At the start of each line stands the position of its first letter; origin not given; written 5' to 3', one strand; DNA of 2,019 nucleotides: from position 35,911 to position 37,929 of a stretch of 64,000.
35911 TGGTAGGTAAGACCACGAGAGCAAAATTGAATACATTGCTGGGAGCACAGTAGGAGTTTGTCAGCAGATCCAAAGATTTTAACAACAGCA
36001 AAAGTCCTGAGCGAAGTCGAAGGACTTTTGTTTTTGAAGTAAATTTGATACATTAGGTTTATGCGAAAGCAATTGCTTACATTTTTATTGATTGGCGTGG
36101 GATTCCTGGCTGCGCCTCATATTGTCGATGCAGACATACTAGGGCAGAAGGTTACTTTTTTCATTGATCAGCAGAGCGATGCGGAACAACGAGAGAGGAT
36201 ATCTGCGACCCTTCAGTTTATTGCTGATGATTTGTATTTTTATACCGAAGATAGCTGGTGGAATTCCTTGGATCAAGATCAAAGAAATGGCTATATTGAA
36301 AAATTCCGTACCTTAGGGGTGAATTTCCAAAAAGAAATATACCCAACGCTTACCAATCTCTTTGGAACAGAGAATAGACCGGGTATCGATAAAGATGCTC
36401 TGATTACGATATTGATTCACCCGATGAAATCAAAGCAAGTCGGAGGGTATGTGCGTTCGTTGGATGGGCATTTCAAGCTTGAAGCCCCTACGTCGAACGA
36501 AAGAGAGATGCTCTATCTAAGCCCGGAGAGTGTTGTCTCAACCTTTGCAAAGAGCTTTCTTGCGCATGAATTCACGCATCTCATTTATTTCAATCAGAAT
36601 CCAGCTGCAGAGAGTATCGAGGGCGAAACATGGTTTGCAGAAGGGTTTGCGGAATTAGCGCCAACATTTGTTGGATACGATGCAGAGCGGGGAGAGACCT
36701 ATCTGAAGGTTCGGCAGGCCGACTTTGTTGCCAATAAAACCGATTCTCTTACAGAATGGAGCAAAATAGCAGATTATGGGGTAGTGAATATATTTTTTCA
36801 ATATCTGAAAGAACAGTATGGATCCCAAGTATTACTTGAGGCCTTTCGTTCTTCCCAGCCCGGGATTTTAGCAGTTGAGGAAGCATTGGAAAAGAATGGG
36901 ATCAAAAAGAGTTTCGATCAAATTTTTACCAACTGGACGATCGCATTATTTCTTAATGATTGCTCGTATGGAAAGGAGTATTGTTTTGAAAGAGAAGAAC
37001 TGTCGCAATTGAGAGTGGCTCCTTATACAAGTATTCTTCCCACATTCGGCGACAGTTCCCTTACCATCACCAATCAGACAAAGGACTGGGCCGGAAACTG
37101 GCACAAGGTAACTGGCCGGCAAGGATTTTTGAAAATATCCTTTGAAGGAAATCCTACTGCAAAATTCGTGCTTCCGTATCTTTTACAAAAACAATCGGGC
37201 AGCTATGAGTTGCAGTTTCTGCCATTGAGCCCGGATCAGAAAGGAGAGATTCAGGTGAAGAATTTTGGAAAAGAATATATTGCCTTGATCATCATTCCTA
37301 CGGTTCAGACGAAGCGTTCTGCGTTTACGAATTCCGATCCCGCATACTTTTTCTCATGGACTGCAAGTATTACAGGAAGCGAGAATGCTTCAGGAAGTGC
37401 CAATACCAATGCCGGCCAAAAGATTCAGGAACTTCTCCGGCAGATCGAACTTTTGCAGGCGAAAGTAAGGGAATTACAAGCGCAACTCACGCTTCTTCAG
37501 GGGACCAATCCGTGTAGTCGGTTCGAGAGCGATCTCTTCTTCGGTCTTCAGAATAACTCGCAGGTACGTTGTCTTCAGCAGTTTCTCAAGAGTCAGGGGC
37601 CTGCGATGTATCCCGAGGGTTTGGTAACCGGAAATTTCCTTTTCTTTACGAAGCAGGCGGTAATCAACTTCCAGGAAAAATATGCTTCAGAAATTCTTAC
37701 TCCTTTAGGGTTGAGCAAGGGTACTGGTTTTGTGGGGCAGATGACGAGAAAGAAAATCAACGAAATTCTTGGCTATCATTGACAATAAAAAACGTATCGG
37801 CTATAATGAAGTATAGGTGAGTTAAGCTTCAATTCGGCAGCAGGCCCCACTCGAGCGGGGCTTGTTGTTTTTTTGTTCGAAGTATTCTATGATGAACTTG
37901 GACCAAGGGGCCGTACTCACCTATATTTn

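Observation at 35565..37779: Giant surface protein and adjacent secreted metalloprotease share one C-terminal coiled-coil plus peptidoglycan-binding anchor module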

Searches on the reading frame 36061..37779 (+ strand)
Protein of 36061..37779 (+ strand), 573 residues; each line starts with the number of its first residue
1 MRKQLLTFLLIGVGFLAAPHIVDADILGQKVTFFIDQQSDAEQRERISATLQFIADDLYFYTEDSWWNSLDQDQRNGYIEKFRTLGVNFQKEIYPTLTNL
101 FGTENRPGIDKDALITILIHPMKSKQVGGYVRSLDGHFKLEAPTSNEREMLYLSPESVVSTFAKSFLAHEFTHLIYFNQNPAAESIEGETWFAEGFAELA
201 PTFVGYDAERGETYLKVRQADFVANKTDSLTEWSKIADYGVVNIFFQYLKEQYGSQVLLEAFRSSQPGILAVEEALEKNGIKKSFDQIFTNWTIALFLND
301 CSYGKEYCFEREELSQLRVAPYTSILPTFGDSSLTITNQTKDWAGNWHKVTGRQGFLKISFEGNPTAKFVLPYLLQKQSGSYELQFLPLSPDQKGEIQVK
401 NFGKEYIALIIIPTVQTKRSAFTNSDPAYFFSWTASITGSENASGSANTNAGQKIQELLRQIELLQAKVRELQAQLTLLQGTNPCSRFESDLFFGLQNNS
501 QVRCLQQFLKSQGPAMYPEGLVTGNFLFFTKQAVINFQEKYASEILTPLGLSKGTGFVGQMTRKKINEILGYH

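Call 6: search_protein_families(library=pfam, proteins=[window:36061-37779:+], max_evalue=0.1)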
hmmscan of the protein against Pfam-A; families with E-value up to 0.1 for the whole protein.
window:36061-37779:+ (573 aa): 4 families
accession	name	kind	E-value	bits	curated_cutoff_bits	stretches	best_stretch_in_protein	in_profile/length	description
PF01471.23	PG_binding_1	-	9.8e-05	22.9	23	1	499-541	2-41/57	Putative peptidoglycan binding domain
PF06005.17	ZapB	-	0.0067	17.3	31.5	1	453-480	11-38/71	Cell division protein ZapB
PF01431.27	Peptidase_M13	-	0.032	14.3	24.5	0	166-251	39-121/205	Peptidase family M13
PF10026.15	DUF2268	-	0.067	13.1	23.6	0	150-202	52-106/195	Predicted Zn-dependent protease (DUF2268)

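Call 17: find_homologous_proteins(query=window:36061-37440:+, max_evalue=0.001)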
Query window:36061-37440:+ (460 aa): 1062 proteins with E <= 0.001 among 6716 candidates; the best 120 are listed.
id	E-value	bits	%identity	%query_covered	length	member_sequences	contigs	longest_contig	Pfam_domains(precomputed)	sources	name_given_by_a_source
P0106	0.0e+0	1044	100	100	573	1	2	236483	-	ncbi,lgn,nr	ncbi:MAG: hypothetical protein HYW95_03320 [Candidatus Wildermuthbacteria bacterium]|nr:hypothetical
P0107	3.9e-150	519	50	98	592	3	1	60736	-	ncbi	ncbi:MAG: hypothetical protein AAB567_00060 [Patescibacteria group bacterium]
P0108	1.2e-148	514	50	97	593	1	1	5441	-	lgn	-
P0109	1.7e-148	514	50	95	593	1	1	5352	PF01471.24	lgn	-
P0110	1.6e-147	510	51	95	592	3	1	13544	-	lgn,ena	-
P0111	3.5e-147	509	50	97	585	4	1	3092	PF01471.24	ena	-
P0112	3.7e-147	509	51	98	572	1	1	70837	-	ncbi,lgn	-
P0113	5.2e-144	499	49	96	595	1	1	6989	-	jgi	jgi:hypothetical protein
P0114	9.3e-144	498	48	100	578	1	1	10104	PF01471.24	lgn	-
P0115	3.6e-135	470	48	100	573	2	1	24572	PF01471.24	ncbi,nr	ncbi:MAG: peptidoglycan-binding protein [Candidatus Wildermuthbacteria bacterium]|nr:peptidoglycan-b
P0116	1.2e-132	461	45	100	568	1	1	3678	PF01471.24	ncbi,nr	ncbi:MAG: peptidoglycan-binding domain-containing protein [bacterium]|nr:peptidoglycan-binding domai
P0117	2.7e-132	460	46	100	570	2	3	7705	PF01471.24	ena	-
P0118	3.9e-132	460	45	98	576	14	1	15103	PF01471.24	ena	-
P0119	9.8e-131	455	47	100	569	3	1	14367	PF01471.24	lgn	-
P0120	1.2e-130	455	47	93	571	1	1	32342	-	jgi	-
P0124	9.2e-128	445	46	95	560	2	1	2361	PF01471.24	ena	-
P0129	2.3e-126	441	47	95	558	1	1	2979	PF01471.24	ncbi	-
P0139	8.2e-124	432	46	93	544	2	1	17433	PF01471.24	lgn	-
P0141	2.1e-123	431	47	95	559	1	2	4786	PF01471.24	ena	-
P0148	1.1e-122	429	47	95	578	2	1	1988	PF01471.24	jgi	-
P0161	1.2e-121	425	46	98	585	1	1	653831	-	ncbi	ncbi:MAG: peptidoglycan-binding domain-containing protein [Candidatus Nealsonbacteria bacterium]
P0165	2.6e-121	424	46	95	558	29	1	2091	PF01471.24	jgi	-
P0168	3.5e-121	424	45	97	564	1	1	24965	PF01471.24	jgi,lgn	jgi:peptidoglycan hydrolase-like protein with peptidoglycan-binding domain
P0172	9.7e-121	422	44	95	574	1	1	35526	PF01471.24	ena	-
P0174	1.2e-120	422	45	94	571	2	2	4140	PF01471.24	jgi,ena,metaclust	metaclust:\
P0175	1.3e-120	422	45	96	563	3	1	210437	PF01471.24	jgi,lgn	-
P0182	2.2e-120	421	45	97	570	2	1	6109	PF01471.24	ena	-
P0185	3.1e-120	420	45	100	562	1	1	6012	PF01471.24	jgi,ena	-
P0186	3.3e-120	420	43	100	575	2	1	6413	PF01471.24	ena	-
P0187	3.6e-120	420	46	94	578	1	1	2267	PF01471.24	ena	-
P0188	3.6e-120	420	44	98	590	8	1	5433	PF01471.24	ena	-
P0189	4.1e-120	420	45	96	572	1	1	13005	PF01471.24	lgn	-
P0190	4.3e-120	420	44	97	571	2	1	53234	PF01471.24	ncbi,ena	-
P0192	6.1e-120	419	46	95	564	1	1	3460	PF01471.24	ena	-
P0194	1.0e-119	419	45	95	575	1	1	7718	PF01471.24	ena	-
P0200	2.4e-119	418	43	98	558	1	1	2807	PF01471.24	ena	-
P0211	1.0e-118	415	46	93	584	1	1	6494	PF01471.24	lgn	-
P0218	2.3e-118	414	43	100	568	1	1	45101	PF01471.24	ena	-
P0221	3.0e-118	414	44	98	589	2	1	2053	PF01471.24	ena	-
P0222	3.0e-118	414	44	95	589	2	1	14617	PF01471.24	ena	-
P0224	4.6e-118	413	46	93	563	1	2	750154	-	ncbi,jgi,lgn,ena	-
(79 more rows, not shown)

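Call 20: find_encoding_contigs(protein=P0161, flank=10000, max_places=2)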
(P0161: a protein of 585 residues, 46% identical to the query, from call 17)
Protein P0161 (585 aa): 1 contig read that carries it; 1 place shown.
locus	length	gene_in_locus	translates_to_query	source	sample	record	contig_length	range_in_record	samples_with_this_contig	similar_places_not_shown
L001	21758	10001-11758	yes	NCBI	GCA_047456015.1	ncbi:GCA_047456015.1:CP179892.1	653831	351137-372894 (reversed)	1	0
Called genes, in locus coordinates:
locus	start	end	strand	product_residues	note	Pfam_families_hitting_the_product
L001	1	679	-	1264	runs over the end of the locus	PF00932:LTD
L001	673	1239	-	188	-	-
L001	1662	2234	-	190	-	PF01936:NYN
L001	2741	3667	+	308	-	PF00664:ABC_membrane (faint)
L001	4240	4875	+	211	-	PF08220:HTH_DeoR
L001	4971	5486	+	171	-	PF04542:Sigma70_r2, PF08281:Sigma70_r4_2, PF04545:Sigma70_r4 (weak)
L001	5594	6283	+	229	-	PF18915:DUF5667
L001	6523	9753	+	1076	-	-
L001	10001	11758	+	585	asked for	-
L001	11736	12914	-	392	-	PF01041:DegT_DnrJ_EryC1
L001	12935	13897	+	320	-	PF01073:3Beta_HSD, PF01370:Epimerase, PF02719:Polysacc_synt_2, PF04321:RmlD_sub_bind, PF07993:NAD_binding_4 (faint), PF16363:GDP_Man_Dehyd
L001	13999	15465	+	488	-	PF01943:Polysacc_synt, PF03023:MurJ (weak), PF13440:Polysacc_synt_3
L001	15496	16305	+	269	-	PF03721:UDPG_MGDP_dh_N, PF00984:UDPG_MGDP_dh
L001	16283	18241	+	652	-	PF00535:Glycos_transf_2 (weak)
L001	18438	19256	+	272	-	-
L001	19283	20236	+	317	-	PF05050:Methyltransf_21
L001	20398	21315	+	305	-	PF01073:3Beta_HSD, PF01370:Epimerase, PF02719:Polysacc_synt_2, PF04321:RmlD_sub_bind, PF07993:NAD_binding_4 (faint), PF16363:GDP_Man_Dehyd, PF13460:NAD_binding_10 (faint)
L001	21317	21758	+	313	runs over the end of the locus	PF13489:Methyltransf_23, PF08241:Methyltransf_11, PF08242:Methyltransf_12, PF13649:Methyltransf_25, PF13847:Methyltransf_31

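Call 21: find_encoding_contigs(protein=P0224, flank=10000, max_places=2)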
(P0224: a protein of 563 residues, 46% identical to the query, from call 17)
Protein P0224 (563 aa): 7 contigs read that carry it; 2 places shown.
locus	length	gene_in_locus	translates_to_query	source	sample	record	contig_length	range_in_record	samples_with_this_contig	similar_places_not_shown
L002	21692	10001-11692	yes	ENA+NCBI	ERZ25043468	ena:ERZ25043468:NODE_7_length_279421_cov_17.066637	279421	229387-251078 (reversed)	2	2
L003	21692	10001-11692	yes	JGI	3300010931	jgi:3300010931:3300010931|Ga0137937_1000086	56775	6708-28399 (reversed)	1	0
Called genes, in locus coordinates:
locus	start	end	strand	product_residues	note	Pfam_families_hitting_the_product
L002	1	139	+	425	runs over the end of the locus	PF04932:Wzy_C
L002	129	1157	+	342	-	PF00535:Glycos_transf_2, PF10111:Glyco_tranf_2_2 (faint), PF13641:Glyco_tranf_2_3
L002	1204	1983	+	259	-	PF01209:Ubie_methyltran, PF03848:TehB (faint), PF13489:Methyltransf_23, PF06325:PrmA, PF13847:Methyltransf_31, PF08241:Methyltransf_11, PF08242:Methyltransf_12, PF13649:Methyltransf_25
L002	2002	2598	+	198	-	PF02397:Bac_transf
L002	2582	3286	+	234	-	PF07460:NUMOD3 (faint)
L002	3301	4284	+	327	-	PF00676:E1_dh, PF13292:DXP_synthase_N (weak)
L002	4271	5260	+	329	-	PF02779:Transket_pyr, PF02780:Transketolase_C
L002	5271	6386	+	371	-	PF00266:Aminotran_5 (faint), PF01041:DegT_DnrJ_EryC1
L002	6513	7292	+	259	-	PF13489:Methyltransf_23, PF13847:Methyltransf_31, PF08241:Methyltransf_11, PF08242:Methyltransf_12, PF13649:Methyltransf_25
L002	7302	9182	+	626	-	PF13727:CoA_binding_3, PF00106:adh_short (weak), PF01073:3Beta_HSD, PF01370:Epimerase, PF02719:Polysacc_synt_2, PF04321:RmlD_sub_bind, PF16363:GDP_Man_Dehyd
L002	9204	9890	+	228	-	PF02706:Wzz (weak)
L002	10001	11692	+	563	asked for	-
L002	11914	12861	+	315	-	PF01565:FAD_binding_4, PF02873:MurB_C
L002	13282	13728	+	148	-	PF02482:Ribosomal_S30AE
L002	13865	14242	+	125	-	PF02675:AdoMet_dc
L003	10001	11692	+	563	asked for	-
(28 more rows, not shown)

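Call 31: find_related_loci(query=A2, collection=genome_contigs, flank=10000)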
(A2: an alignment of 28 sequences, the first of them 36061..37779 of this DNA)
Query A2 (573 aa) in genome_contigs; peptide patterns used: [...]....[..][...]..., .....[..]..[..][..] (x = any residue, [..] = any of these).
349 stretches matched a pattern; 337 encode a relative of the query (tblastn E <= 1e-3); the best 80 are kept; 80 distinct loci.
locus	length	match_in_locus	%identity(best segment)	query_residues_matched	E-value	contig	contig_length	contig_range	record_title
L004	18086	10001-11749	51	1-571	0e+0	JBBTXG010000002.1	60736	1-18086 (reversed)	MAG: Patescibacteria group bacterium isolate H51-bin334_1 H51_bin334_1_000000000002, whole genome shotgun sequence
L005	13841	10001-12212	51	1-570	0e+0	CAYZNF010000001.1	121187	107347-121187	MAG TPA_asm: uncultured Candidatus Saccharibacteria bacterium isolate binchicken_co110_377 genome assembly, contig: NODE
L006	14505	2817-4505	46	8-570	4e-172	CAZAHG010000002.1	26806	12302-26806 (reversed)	MAG TPA_asm: uncultured Candidatus Saccharibacteria bacterium isolate SRP050083_co1_445 genome assembly, contig: NODE_65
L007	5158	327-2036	48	6-570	2e-175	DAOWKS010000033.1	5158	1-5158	MAG TPA_asm: bacterium isolate CSMAG_2101 CSMAG_2101_k141_1989432_length_5158_cov_68.9095, whole genome shotgun sequence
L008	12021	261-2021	47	1-570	3e-170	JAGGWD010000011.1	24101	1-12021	MAG: bacterium isolate AUK117 PB_MBMC_071_c_000000000010, whole genome shotgun sequence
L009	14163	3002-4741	47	8-570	1e-169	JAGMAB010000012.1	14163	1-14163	MAG: Candidatus Parcubacteria bacterium isolate RS_14_18 ZL355.bin.18.fa_12, whole genome shotgun sequence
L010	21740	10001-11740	47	6-570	5e-169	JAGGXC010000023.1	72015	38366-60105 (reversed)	MAG: bacterium isolate AUK142 PB_MBMC_096_c_000000000023, whole genome shotgun sequence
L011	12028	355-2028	48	19-570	9e-169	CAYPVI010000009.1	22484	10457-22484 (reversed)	MAG TPA_asm: uncultured Candidatus Saccharibacteria bacterium isolate binchicken_co100_411 genome assembly, contig: NODE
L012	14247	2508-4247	46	1-570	6e-168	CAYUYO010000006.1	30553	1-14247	MAG TPA_asm: uncultured Candidatus Saccharibacteria bacterium isolate SRP178699_co1_489 genome assembly, contig: NODE_15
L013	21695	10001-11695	45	1-571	4e-167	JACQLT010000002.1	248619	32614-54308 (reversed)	MAG: Parcubacteria group bacterium isolate NC_groundwater_1210_Ag_S-0.1um_50_592 S_p1_S3_coassembly_k141_192282, whole g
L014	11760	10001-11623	49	25-571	2e-167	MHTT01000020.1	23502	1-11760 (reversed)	MAG: Candidatus Wildermuthbacteria bacterium RIFCSPHIGHO2_01_FULL_49_22b rifcsphigho2_01_scaffold_4106, whole genome sho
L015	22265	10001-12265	46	6-572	5e-167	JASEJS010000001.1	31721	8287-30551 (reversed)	MAG: Patescibacteria group bacterium isolate Yes75-06 NODE_124_length_31721_cov_10.264542, whole genome shotgun sequence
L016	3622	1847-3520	46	3-570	2e-173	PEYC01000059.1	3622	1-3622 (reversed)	MAG: Candidatus Nealsonbacteria bacterium CG08_land_8_20_14_0_20_36_22 CG08_land_8_20_14_0.20_scaffold_25438_c, whole ge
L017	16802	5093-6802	46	9-572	2e-165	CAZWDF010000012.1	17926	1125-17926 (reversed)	MAG TPA_asm: uncultured Candidatus Saccharibacteria bacterium isolate binchicken_co283_202 genome assembly, contig: NODE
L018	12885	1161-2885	47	2-570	1e-165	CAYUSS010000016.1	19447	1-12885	MAG TPA_asm: uncultured Candidatus Saccharibacteria bacterium isolate binchicken_co34_299 genome assembly, contig: NODE_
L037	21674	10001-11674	43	9-569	3e-155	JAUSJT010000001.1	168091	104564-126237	MAG: bacterium isolate E14_metabat.bin.319 E14_k141_254057, whole genome shotgun sequence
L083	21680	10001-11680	44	6-570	5e-145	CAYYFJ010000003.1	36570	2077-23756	MAG TPA_asm: uncultured Candidatus Saccharibacteria bacterium isolate binchicken_co125_814 genome assembly, contig: NODE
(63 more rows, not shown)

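Call 35: search_solved_structures(query=A2, max_evalue=1, show_alignments=2)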
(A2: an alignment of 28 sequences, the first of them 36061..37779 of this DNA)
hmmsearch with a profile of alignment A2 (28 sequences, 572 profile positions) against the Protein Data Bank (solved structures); distinct sequences matched with E-value up to 1: 8.
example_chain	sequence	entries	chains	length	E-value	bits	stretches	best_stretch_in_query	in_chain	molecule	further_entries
7bb8_A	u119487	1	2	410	6.8e-13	51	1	36-297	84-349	Neutral metalloprotease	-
7o92_A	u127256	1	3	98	0.018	16.6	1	447-513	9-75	hypothetical protein UY81_C0065G0003 residues 18-54 from Candidatus Giovannonibacteria bac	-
3o0z_A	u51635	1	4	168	0.028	16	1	431-514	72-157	Rho-associated protein kinase 1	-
2pms_C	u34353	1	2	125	0.14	13.7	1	437-481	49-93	PNEUMOCOCCAL SURFACE PROTEIN A (PSPA)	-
4nso_A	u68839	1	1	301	0.31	12.5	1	498-564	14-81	Effector protein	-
4zry_B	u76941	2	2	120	0.51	11.8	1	438-492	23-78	Keratin, type II cytoskeletal 1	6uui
2yo2_A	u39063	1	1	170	0.6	11.6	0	443-474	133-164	GENERAL CONTROL PROTEIN GCN4, PUTATIVE INNER MEMBRANE PROTEIN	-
2xzr_A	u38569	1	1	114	0.9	11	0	448-497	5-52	IMMUNOGLOBULIN-BINDING PROTEIN EIBD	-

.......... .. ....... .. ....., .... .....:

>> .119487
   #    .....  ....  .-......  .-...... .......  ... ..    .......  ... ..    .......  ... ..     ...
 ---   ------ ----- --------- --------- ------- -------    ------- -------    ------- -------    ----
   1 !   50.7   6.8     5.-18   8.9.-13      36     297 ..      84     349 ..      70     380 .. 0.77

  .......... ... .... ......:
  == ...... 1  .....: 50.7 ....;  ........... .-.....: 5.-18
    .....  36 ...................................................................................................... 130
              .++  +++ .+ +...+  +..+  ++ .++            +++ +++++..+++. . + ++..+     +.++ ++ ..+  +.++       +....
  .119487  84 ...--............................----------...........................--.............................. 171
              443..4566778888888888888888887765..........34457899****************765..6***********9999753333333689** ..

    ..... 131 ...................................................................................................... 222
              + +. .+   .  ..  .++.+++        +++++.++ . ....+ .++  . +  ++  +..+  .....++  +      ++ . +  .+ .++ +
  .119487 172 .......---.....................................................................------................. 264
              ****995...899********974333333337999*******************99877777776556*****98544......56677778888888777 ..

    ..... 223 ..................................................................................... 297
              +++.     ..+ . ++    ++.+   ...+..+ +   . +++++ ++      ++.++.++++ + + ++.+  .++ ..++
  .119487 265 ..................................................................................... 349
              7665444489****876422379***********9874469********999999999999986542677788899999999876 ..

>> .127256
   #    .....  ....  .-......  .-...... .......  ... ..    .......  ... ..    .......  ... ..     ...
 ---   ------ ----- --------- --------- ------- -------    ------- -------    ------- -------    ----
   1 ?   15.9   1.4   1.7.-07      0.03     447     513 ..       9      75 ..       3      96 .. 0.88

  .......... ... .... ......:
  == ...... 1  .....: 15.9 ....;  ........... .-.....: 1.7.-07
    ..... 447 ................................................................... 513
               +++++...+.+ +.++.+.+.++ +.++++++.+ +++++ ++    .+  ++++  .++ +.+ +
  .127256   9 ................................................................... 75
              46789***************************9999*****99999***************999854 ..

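Call 37: search_protein_families(library=ncbifam, proteins=[window:36061-37779:+], max_evalue=0.1)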
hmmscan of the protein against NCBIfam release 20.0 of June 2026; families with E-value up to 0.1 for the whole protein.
window:36061-37779:+ (573 aa): 2 families
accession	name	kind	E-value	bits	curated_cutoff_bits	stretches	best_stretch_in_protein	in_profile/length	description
NF045524.1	MXAN_6640_HExxH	subfamily_domain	7.7e-10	39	140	1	166-307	114-253/290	MXAN_6640 family putative metalloprotease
NF033876.2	flagella_HExxH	equivalog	1.1e-06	28.3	205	1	164-294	130-246/384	flagellinolysin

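Call 40: predict_structure(alignment_id=A2)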
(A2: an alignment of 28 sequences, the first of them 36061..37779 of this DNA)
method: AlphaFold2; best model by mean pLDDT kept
length: 573 residues; sequences in the alignment: 28
mean_pLDDT: 85.9   pTM: 0.71
mean pLDDT of the five models: 85.9, 83.3, 83.1, 82.7, 82.4
residues with pLDDT >= 90: 334; 70-90: 156; 50-70: 60; < 50: 23
segments of 3 or more residues with pLDDT < 50: 19-22, 183-185, 442-451, 480-482
pLDDT, mean of each block of 10 residues (from residue 1): 72 63 75 93 95 94 97 97 95 90 65 84 79 82 86 93 92 81 56 91 82 85 92 87 96 93 87 95 96 96 93 87 85 89 96 92 95 95 96 95 94 94 85 87 43 58 69 54 68 87 93 86 90 96 94 93 92 72
secondary structure, 60 per line:
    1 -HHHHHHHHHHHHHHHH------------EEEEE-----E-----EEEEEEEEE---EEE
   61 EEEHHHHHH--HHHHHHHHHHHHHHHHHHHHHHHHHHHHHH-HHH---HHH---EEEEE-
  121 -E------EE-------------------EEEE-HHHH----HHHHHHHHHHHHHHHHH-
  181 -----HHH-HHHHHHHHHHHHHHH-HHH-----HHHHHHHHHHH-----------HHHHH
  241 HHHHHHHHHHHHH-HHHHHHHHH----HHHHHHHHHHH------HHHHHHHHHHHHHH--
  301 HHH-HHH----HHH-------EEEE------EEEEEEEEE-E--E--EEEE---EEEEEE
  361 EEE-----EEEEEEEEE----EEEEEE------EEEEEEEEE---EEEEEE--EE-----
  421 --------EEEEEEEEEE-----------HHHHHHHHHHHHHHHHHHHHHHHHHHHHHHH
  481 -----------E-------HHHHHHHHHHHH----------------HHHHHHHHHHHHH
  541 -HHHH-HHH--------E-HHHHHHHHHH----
elements in order: H2-17 E30-34 E46-54 E58-63 H64-69 H72-101 E115-119 E150-153 H155-158 H163-179 H190-204 H214-224 H236-253 H255-263 H268-278 H285-298 E322-325 E332-340 E348-351 E355-363 E369-377 E382-387 E394-402 E406-411 E429-438 H450-480 H500-511 H528-540 H542-545 H560-569
